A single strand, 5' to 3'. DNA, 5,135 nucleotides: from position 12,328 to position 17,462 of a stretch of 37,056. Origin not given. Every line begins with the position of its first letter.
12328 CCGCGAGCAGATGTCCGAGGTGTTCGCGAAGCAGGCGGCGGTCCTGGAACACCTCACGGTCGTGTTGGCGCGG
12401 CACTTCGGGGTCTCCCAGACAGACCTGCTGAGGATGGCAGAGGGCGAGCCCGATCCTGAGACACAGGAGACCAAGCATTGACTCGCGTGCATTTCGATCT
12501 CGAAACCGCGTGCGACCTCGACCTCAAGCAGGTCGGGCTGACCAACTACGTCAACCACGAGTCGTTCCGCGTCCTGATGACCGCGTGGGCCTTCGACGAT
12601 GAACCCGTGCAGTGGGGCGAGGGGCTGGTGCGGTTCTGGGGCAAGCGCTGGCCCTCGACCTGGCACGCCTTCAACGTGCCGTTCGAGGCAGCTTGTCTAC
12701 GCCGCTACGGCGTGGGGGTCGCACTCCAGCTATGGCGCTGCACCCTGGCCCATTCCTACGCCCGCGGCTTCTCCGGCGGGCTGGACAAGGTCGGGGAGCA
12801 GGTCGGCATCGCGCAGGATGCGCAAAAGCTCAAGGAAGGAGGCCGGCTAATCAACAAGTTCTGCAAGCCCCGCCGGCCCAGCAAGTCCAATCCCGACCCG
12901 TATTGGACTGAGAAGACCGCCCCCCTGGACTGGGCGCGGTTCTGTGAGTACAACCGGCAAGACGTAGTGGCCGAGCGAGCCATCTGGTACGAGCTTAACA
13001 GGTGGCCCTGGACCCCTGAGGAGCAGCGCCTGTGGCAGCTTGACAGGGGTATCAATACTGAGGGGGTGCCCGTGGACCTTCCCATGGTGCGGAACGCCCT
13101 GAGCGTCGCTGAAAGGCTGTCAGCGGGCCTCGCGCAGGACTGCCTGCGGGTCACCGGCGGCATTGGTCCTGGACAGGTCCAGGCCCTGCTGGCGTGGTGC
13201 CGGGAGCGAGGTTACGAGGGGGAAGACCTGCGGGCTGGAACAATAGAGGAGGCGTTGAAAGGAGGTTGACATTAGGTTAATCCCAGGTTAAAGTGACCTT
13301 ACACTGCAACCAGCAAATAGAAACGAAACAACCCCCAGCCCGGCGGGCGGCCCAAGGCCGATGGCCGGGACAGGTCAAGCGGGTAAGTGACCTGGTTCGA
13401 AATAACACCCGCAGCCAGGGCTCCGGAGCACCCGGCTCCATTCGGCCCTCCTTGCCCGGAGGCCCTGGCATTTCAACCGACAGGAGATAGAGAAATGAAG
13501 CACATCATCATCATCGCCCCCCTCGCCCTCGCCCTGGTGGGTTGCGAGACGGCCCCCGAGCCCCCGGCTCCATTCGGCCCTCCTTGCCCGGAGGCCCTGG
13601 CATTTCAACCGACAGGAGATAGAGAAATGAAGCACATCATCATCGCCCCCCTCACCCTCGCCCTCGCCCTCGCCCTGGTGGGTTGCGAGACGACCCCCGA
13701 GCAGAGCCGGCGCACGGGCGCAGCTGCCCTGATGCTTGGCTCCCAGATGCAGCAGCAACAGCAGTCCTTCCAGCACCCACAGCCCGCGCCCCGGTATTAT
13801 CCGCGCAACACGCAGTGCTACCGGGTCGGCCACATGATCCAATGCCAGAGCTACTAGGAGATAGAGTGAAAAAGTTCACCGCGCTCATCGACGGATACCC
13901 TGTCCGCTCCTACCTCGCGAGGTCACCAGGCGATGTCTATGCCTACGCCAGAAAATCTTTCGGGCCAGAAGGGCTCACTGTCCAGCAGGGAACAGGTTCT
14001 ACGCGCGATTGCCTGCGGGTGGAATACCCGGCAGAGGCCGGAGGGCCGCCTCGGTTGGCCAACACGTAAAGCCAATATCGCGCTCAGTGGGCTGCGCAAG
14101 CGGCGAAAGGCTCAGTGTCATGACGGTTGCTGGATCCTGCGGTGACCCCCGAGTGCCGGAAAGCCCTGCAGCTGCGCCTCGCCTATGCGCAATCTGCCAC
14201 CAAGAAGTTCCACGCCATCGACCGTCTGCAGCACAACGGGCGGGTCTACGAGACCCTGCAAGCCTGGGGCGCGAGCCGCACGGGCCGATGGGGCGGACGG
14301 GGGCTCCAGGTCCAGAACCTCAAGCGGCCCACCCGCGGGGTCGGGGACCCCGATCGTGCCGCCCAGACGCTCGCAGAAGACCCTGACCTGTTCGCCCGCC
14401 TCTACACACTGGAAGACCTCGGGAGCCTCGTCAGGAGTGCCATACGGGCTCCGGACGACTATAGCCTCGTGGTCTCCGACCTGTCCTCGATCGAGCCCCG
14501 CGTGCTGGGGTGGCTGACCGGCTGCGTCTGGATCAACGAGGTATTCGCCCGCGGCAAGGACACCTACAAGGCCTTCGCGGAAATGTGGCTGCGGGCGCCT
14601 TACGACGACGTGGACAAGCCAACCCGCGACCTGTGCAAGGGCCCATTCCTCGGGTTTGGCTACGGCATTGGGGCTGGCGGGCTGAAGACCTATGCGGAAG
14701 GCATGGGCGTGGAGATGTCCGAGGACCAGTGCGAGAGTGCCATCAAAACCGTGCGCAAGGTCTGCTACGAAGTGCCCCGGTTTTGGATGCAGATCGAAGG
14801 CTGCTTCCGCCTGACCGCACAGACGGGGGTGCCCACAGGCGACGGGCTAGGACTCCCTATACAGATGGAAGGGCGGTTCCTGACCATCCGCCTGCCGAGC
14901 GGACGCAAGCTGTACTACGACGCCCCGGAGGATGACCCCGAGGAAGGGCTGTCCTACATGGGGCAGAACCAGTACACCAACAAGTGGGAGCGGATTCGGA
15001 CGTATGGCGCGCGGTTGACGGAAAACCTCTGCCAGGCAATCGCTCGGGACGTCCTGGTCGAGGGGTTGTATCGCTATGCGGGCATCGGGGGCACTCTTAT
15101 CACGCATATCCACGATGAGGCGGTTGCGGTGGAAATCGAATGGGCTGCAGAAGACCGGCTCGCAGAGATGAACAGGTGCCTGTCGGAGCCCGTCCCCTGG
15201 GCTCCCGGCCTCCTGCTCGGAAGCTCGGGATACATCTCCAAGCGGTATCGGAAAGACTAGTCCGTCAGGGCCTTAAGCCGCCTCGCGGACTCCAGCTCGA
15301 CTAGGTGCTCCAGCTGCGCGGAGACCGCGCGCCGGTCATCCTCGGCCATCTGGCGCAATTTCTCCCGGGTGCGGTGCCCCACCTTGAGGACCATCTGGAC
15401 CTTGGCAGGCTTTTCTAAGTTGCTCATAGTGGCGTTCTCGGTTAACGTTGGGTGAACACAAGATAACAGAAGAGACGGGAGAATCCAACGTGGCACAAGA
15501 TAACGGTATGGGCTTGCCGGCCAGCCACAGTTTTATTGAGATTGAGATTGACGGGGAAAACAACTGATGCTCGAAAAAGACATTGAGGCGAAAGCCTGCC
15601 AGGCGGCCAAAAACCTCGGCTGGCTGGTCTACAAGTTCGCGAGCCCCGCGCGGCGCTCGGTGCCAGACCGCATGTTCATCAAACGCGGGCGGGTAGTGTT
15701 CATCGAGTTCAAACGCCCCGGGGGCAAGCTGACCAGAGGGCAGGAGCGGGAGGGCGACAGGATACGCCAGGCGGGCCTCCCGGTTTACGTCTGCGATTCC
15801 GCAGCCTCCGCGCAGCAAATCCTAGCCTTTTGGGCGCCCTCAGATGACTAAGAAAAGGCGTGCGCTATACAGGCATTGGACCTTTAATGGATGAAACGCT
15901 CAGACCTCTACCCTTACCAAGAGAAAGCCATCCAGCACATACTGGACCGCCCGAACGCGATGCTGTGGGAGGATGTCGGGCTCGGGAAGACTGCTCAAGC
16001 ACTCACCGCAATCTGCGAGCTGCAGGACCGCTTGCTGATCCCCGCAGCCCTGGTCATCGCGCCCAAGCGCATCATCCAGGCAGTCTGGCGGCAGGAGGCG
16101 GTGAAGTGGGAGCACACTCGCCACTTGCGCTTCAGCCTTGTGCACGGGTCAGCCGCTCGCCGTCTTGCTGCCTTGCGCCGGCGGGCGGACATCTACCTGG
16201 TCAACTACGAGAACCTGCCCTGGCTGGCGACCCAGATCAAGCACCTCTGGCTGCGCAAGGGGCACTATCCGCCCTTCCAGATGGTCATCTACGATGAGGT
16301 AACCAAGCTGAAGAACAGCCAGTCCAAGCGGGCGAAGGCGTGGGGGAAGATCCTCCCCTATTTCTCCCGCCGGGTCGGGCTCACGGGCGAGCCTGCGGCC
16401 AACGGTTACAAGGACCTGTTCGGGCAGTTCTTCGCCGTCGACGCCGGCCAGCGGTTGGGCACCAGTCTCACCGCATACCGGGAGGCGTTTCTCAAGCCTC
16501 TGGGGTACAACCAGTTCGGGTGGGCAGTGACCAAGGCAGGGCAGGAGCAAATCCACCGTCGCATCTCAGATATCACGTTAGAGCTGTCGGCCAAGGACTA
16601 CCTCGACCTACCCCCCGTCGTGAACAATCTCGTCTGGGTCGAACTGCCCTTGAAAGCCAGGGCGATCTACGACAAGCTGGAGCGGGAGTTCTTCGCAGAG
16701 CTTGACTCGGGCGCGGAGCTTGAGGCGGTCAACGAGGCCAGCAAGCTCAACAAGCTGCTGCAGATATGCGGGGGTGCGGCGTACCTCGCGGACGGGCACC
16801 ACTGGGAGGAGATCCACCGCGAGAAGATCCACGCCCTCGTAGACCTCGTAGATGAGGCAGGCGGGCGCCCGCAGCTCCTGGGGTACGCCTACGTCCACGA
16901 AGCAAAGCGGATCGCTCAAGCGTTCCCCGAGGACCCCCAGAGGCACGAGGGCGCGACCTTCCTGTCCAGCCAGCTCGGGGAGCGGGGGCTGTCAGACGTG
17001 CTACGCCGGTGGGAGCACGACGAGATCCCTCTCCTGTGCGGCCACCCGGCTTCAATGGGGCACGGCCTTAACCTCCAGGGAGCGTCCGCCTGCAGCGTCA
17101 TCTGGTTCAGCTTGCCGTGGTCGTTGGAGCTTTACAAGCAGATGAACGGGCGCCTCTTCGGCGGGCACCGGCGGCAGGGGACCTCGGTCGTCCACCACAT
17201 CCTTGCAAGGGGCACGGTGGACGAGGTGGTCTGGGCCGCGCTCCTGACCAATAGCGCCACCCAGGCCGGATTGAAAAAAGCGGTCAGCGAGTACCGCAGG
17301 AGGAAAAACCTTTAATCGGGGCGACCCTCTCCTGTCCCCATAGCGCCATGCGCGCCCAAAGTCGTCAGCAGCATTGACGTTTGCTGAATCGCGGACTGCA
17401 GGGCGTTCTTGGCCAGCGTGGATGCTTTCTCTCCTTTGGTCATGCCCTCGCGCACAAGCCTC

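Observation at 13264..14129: Family-A DNA polymerase gene cleanly bisected by an 860-bp promoter-bearing insert flanked by GGTTG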

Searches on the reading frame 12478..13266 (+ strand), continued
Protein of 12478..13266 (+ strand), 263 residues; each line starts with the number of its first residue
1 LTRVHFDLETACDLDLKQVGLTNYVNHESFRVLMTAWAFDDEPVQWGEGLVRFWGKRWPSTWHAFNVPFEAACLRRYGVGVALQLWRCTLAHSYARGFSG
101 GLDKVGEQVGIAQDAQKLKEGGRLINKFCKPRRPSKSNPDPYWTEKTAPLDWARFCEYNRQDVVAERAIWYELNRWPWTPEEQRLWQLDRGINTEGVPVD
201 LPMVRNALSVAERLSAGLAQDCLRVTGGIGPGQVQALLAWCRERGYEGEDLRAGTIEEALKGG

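Call 77: search_protein_families(library=pfam, proteins=[L004:3199-3456:+, L004:3490-3675:+, L004:3810-4949:+, L004:5322-5531:+, L005:3220-3474:+, L087:1202-1390:+, L088:2362-2682:+, L089:5768-5962:+, L211:1064-1354:+, L089:6506-7477:+], max_evalue=0.01)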
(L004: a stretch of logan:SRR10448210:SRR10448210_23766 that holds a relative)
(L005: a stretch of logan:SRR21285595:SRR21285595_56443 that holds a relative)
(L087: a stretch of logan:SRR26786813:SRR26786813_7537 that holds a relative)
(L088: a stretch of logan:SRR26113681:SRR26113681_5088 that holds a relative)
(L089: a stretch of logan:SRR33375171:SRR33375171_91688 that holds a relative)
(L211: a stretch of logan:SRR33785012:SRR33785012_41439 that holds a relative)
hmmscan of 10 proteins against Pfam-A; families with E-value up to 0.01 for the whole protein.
L004:3199-3456:+ (86 aa): 0 families

L004:3490-3675:+ (62 aa): 0 families

L004:3810-4949:+ (380 aa): 1 family
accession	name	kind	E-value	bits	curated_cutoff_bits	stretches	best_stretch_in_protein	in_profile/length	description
PF02371.22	Transposase_20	-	1.3e-06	29.1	21.3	1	114-157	6-50/87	Transposase IS116/IS110/IS902 family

L004:5322-5531:+ (70 aa): 0 families

L005:3220-3474:+ (85 aa): 0 families

L087:1202-1390:+ (63 aa): 0 families

L088:2362-2682:+ (107 aa): 0 families

L089:5768-5962:+ (65 aa): 4 families
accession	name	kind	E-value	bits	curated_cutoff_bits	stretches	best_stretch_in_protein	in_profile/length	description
PF23455.1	DUF7129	-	0.00058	20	30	0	39-51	9-21/45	Domain of unknown function (DUF7129)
PF09723.15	Zn_ribbon_8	-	0.0042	17.5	34.4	0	14-26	26-38/41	Zinc ribbon domain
PF08274.17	Zn_Ribbon_YjdM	-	0.0054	17.2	30.8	0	15-52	2-30/30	PhnA Zinc-Ribbon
PF09526.16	DUF2387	-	0.0085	16.5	25.9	0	17-49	10-38/72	Probable metal-binding protein (DUF2387)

L211:1064-1354:+ (97 aa): 0 families

L089:6506-7477:+ (324 aa): 0 families

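Call 93: predict_structure(alignment_id=A4)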
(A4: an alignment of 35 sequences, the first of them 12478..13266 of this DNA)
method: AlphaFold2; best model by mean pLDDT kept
length: 263 residues; sequences in the alignment: 35
mean_pLDDT: 95.2   pTM: 0.78
mean pLDDT of the five models: 95.2, 95.2, 95.1, 94.4, 94.3
residues with pLDDT >= 90: 239; 70-90: 22; 50-70: 2; < 50: 0
segments of 3 or more residues with pLDDT < 50: none
pLDDT, mean of each block of 10 residues (from residue 1): 96 96 97 98 97 86 98 96 97 98 98 96 97 94 96 98 98 97 94 80 91 97 97 97 96 93 78
secondary structure, 60 per line:
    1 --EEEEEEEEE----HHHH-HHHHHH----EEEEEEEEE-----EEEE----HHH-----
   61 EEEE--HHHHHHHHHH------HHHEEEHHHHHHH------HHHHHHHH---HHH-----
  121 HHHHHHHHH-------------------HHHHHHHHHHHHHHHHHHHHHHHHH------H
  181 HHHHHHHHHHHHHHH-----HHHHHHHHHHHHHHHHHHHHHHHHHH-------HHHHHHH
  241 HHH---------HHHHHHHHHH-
elements in order: E3-11 H16-19 H21-26 E31-39 E45-48 E61-64 H67-76 E86-88 H89-95 H102-109 H121-129 H149-173 H180-195 H201-226 H234-243 H253-262

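Call 95: fold_search(model_id=the predicted structure, library=pdb)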
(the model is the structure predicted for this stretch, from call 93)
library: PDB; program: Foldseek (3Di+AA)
matches with E <= 10: 212; with E <= 0.001: 3
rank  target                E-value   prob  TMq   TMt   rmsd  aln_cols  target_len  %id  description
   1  7pbk_B                4.0e-05  1.00  0.42  0.20  10.7       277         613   16  Vibriophage phiVC8 family A DNA polymerase (DpoZ), two conformations: thumb-exo open and thumb-exo closed (released 2021-11-17)
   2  7pbk_A                6.1e-05  1.00  0.39  0.18  11.6       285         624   14  Vibriophage phiVC8 family A DNA polymerase (DpoZ), two conformations: thumb-exo open and thumb-exo closed (released 2021-11-17)
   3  8oo6_A                4.9e-04  1.00  0.39  0.20   9.6       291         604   14  Pol I bound to extended and displaced DNA section - closed conformation (released 2023-08-09)
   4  5mdn_A                1.1e-03  1.00  0.43  0.17   4.4       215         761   14  Structure of the family B DNA polymerase from the hyperthermophilic archaeon Pyrobaculum calidifontis (released 2016-12-14)
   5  1kfd                  1.7e-03  1.00  0.37  0.20   6.2       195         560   12  CRYSTAL STRUCTURES OF THE KLENOW FRAGMENT OF DNA POLYMERASE I COMPLEXED WITH DEOXYNUCLEOSIDE TRIPHOSPHATE AND PYROPHOSPH (released 1994-06-22)
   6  7r0t                  2.8e-03  1.00  0.38  0.35  11.2       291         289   13  Crystal structure of exonuclease ExnV1 (released 2022-11-02)
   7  7r0k_B                3.3e-03  0.99  0.42  0.19  10.5       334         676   14  Crystal structure of Polymerase I from phage G20c (released 2022-11-02)
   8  1kfs_A                4.0e-03  1.00  0.42  0.21   8.1       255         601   14  DNA POLYMERASE I KLENOW FRAGMENT (E.C.2.7.7.7) MUTANT/DNA COMPLEX (released 1998-02-25)
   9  1d8y_A                4.2e-03  0.99  0.40  0.20   8.5       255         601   12  CRYSTAL STRUCTURE OF THE COMPLEX OF DNA POLYMERASE I KLENOW FRAGMENT WITH DNA (released 1999-12-02)
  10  1kln_A                7.2e-03  0.99  0.42  0.21   9.1       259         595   12  DNA POLYMERASE I KLENOW FRAGMENT (E.C.2.7.7.7) MUTANT/DNA COMPLEX (released 1994-11-30)
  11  5zo3_A                7.7e-03  1.00  0.43  0.53   6.5       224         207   13  apo form of the nuclease (released 2019-04-10)
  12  4b9s_A                1.8e-02  0.97  0.41  0.21   8.9       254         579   14  Structure of the high fidelity DNA polymerase I with an oxidative formamidopyrimidine-dG DNA lesion outside of the pre (released 2013-04-17)
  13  2gui                  2.1e-02  0.96  0.36  0.51   8.7       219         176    9  Structure and Function of Cyclized Versions of the Proofreading Exonuclease Subunit of E. coli DNA Polymerase III (released 2007-03-13)
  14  1tk8_A                2.2e-02  0.99  0.40  0.17   7.0       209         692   14  T7 DNA polymerase ternary complex with 8 oxo guanosine and dAMP at the elongation site (released 2004-08-31)
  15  4dsi_A                2.2e-02  0.95  0.41  0.23   9.1       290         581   12  Crystal structure of fragment DNA polymerase I from Bacillus stearothermophilus with duplex DNA, Se-dGTP and Calcium (released 2013-03-27)
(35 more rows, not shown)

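Call 96: find_related_loci(query=A1, collection=metagenome_contigs, flank=5000)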
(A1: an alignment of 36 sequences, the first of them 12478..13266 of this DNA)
Query A1 (263 aa) in metagenome_contigs; peptide patterns used: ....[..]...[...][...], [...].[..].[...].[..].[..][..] (x = any residue, [..] = any of these).
205 stretches matched a pattern; 21 encode a relative of the query (tblastn E <= 1e-3); 21 distinct loci.
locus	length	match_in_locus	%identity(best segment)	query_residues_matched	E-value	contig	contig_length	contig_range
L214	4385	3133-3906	54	3-262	9e-89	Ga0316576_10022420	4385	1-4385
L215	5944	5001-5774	54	3-262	2e-88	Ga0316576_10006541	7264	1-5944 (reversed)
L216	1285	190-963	55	3-261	5e-95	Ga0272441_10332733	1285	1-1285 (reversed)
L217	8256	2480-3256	52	2-260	7e-86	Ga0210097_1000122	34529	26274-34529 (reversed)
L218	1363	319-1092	51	3-263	2e-83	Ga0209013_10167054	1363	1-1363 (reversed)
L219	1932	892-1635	52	2-261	1e-79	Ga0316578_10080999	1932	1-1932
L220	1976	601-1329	50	3-256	1e-74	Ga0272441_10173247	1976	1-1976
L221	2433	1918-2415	58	3-170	3e-62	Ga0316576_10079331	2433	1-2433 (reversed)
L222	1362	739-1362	50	2-207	6e-64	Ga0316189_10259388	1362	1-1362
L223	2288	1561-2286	39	7-240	3e-47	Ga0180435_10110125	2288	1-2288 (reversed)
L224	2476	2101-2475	56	3-128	1e-38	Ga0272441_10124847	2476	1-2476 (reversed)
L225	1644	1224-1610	51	3-131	8e-34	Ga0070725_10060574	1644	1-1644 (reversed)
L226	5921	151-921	31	6-261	6e-28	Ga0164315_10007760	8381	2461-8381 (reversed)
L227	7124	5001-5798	31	1-258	5e-28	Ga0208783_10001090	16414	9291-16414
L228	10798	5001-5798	31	1-258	5e-28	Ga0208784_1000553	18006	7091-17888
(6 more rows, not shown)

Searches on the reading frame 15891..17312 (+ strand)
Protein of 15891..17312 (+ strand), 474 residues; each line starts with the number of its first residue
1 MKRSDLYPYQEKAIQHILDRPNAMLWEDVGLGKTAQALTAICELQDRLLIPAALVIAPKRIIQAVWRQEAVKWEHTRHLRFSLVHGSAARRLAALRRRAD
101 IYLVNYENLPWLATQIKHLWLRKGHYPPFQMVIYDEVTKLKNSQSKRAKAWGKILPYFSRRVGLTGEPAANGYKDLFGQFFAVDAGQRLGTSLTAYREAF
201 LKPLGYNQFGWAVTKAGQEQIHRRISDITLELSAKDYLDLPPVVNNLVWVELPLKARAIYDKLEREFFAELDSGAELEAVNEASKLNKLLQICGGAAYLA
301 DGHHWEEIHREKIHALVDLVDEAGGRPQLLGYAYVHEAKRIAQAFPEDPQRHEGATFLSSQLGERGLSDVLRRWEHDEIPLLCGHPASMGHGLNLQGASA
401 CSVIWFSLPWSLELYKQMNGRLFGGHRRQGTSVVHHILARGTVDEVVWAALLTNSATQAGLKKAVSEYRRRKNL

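Call 40: search_protein_families(library=phrogs, proteins=[window:15891-17312:+], max_evalue=0.01)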
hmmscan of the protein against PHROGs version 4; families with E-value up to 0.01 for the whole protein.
window:15891-17312:+ (474 aa): 6 families
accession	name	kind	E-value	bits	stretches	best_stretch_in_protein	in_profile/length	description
phrog_62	-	DNA, RNA and nucleotide metabolism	6.5e-126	422.7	1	3-472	694-1143/1881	DNA helicase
phrog_11354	-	unknown function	1.9e-26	93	1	371-466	16-109/116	-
phrog_16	-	DNA, RNA and nucleotide metabolism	6.2e-09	35.6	1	5-422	272-583/986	DNA helicase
phrog_23807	-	unknown function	2.5e-07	29.8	1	12-183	136-321/1053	-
phrog_29996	-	unknown function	1.8e-05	23.9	1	5-445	723-1147/1189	-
phrog_24008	-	DNA, RNA and nucleotide metabolism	0.006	15.5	1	5-180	480-645/1006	helicase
